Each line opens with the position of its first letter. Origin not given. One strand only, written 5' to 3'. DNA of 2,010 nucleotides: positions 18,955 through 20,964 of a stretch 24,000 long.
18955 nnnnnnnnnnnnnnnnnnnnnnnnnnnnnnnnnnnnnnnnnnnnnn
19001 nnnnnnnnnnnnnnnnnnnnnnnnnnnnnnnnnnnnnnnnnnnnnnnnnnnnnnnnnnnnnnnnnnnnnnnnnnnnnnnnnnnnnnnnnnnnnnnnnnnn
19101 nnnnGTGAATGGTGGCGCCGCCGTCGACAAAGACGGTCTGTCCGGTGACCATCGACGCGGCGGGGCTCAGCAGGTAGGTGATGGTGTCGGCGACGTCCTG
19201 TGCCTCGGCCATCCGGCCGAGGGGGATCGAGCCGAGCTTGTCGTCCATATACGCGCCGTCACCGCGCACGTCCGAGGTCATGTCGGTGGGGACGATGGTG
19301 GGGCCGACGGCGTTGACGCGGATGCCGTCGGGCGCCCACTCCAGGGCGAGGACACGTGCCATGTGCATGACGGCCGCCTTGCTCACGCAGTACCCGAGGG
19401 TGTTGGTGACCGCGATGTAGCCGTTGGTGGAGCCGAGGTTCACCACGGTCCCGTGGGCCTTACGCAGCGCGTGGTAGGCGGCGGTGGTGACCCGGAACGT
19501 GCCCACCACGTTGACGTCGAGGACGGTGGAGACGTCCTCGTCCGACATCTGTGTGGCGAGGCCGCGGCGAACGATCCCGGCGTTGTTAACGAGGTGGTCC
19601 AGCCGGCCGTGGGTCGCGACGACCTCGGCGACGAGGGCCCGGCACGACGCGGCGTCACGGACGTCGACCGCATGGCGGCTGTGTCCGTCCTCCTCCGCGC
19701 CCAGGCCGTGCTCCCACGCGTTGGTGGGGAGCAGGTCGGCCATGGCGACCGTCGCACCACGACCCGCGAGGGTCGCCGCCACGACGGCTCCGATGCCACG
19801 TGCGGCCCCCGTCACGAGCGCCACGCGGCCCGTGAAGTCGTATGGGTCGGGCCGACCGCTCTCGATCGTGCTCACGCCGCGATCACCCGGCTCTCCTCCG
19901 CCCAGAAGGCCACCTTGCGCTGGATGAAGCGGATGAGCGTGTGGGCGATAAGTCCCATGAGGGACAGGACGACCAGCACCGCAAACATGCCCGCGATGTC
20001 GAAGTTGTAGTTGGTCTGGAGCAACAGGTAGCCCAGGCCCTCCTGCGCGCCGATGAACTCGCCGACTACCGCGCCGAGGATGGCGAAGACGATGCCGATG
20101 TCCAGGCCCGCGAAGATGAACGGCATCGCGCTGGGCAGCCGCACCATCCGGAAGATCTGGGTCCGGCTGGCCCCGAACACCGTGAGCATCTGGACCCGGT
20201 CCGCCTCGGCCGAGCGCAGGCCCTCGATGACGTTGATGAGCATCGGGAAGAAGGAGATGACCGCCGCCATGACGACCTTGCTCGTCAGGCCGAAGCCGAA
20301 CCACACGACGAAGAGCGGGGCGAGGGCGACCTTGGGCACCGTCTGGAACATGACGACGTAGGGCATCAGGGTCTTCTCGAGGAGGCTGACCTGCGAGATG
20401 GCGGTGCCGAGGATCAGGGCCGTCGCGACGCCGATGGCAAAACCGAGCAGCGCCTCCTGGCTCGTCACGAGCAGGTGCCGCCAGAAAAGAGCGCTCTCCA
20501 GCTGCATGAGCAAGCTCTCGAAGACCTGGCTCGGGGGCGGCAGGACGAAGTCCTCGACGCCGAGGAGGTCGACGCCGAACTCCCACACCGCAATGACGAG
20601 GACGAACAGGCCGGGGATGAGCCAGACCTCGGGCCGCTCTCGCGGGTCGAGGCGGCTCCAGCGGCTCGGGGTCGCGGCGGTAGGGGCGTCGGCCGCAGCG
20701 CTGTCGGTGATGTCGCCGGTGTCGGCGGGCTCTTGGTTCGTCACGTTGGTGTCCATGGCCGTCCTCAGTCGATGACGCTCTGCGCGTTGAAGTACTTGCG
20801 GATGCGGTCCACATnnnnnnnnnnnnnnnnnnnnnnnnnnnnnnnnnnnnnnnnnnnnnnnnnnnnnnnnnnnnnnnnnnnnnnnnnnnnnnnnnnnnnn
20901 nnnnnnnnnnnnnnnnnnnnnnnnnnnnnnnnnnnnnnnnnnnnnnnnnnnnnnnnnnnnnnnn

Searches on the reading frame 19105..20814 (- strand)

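Call 61: search_protein_families(library=pfam, proteins=[window:19105-20814:-], max_evalue=0.001)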
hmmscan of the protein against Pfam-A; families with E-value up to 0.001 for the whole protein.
window:19105-20814:- (570 aa): 4 families
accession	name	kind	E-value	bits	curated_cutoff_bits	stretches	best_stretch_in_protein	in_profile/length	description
PF13561.12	adh_short_C2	-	1.2e-59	202.3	27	1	336-568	1-236/236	Enoyl-(Acyl carrier protein) reductase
PF00106.31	adh_short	-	1.1e-45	156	26.6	1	330-517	1-191/195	short chain dehydrogenase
PF08659.16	KR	-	6.4e-07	29.9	22.6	1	332-478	3-152/180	KR domain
PF01370.27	Epimerase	-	7.1e-05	22.8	20.9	1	332-467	1-120/240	NAD dependent epimerase/dehydratase family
